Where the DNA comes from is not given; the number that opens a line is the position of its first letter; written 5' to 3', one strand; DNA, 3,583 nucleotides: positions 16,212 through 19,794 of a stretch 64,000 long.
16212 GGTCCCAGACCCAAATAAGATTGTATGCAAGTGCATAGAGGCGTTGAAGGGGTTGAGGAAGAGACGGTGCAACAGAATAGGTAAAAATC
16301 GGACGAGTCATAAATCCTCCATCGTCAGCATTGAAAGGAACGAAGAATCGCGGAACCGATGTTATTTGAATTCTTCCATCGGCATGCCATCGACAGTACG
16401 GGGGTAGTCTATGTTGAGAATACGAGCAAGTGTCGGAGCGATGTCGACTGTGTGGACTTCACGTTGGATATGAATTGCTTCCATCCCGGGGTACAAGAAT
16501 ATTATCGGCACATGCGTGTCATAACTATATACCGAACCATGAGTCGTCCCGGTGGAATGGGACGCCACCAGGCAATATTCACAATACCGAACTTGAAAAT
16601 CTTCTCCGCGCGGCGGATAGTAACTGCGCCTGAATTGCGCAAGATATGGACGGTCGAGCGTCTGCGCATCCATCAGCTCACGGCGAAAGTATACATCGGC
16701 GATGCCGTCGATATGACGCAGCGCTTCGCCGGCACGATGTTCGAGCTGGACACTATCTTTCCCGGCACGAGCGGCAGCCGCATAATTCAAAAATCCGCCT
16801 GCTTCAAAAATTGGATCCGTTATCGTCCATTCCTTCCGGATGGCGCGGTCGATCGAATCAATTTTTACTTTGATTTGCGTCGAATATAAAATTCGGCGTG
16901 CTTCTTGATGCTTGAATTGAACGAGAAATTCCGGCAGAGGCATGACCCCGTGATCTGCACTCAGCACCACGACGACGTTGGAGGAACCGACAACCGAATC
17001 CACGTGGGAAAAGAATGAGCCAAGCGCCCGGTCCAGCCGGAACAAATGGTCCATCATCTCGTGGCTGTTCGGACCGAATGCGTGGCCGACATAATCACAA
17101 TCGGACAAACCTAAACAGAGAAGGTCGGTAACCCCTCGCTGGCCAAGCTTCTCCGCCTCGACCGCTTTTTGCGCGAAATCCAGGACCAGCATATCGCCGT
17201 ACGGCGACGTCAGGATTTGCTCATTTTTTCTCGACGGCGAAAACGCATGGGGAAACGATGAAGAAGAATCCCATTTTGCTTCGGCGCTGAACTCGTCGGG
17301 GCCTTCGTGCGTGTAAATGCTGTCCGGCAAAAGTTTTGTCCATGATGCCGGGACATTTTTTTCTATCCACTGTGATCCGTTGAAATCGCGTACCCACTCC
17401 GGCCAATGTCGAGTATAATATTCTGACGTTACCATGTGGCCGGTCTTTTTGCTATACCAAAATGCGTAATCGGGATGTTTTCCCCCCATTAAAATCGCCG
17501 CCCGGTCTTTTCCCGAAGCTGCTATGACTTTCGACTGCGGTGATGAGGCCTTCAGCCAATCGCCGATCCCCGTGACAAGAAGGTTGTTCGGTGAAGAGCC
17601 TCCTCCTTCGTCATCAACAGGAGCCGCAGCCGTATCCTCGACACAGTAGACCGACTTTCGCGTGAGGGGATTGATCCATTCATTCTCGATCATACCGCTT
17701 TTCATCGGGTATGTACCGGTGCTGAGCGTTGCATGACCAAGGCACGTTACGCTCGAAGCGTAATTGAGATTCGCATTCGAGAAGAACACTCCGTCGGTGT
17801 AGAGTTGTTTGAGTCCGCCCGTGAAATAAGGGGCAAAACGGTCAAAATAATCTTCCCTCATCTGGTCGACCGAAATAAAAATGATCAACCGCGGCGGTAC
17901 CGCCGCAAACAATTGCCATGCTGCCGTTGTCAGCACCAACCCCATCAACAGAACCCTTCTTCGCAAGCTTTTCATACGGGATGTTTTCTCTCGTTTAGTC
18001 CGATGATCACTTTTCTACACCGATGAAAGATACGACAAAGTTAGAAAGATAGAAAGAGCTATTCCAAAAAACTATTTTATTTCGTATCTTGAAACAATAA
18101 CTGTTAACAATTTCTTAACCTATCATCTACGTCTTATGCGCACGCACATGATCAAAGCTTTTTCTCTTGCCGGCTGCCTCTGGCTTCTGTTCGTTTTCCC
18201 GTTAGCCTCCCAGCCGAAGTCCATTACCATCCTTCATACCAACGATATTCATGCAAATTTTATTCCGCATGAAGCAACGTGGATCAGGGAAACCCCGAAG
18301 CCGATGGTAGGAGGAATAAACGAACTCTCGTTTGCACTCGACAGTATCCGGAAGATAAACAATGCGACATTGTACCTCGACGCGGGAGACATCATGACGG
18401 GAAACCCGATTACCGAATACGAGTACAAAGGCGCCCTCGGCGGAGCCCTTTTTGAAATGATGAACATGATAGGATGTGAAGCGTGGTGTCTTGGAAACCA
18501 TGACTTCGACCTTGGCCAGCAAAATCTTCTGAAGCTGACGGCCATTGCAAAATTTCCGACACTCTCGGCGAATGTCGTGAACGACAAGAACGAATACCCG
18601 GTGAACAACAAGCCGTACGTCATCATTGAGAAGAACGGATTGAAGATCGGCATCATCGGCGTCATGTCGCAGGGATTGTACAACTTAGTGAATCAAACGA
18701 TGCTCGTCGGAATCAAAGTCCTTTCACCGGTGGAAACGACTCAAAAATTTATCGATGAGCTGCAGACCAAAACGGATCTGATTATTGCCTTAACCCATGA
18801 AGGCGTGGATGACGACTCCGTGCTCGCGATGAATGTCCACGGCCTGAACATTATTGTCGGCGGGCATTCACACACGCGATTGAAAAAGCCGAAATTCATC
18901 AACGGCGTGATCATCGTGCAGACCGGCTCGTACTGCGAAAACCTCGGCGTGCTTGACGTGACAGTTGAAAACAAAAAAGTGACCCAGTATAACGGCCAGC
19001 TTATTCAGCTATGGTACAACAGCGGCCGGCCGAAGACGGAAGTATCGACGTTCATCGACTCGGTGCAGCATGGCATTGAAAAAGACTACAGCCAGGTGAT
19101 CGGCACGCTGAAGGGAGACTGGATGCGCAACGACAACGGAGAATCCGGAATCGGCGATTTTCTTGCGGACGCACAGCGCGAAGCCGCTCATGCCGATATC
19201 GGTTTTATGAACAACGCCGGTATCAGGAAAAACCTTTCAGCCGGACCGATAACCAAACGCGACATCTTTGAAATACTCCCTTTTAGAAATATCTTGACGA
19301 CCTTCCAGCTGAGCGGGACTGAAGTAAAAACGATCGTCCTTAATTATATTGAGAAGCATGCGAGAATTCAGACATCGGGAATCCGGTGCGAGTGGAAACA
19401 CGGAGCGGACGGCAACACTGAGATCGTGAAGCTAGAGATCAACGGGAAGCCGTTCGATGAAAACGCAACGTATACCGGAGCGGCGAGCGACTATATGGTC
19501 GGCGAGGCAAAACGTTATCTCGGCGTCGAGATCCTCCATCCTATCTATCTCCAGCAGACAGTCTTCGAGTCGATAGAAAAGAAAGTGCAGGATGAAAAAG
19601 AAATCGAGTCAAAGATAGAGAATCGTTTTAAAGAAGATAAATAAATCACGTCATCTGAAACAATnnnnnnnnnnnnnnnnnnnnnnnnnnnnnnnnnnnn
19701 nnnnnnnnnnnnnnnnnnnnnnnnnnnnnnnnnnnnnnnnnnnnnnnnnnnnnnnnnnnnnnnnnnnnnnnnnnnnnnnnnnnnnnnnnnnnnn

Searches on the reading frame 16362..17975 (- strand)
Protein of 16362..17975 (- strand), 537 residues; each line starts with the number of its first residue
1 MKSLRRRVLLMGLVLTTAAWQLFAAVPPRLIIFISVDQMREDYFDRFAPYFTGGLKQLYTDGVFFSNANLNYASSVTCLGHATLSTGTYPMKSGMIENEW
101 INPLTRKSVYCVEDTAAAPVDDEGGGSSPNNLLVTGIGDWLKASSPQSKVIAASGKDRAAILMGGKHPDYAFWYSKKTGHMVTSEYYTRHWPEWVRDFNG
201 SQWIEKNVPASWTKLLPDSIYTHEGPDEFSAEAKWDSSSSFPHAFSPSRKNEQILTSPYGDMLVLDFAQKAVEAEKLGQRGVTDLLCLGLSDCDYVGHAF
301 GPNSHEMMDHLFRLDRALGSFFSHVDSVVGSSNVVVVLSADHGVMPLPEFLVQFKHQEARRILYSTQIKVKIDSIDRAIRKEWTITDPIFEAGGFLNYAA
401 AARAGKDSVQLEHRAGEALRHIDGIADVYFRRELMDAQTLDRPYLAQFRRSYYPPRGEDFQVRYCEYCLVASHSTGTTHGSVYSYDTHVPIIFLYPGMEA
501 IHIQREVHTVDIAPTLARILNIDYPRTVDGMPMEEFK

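Call 105: search_protein_families(library=pfam, proteins=[window:16362-17975:-], max_evalue=0.001)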
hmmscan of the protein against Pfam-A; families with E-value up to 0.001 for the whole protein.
window:16362-17975:- (537 aa): 2 families
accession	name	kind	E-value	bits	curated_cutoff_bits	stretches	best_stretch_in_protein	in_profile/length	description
PF01663.27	Phosphodiest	-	2e-34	120.1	23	1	32-349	2-226/342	Type I phosphodiesterase / nucleotide pyrophosphatase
PF00884.28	Sulfatase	-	1.3e-05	25.1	25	0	476-521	254-300/301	Sulfatase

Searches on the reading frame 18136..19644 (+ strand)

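Call 105: search_protein_families(library=pfam, proteins=[window:18136-19644:+], max_evalue=0.001)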
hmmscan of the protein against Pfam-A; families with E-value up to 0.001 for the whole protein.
window:18136-19644:+ (502 aa): 2 families
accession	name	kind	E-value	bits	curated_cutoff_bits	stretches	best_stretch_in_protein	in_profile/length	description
PF02872.23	5_nucleotid_C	-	3.3e-30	105.7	23.6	1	321-457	1-149/158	5'-nucleotidase, C-terminal domain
PF00149.33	Metallophos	-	2.9e-15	57.7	21.5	1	31-247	2-190/191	Calcineurin-like phosphoesterase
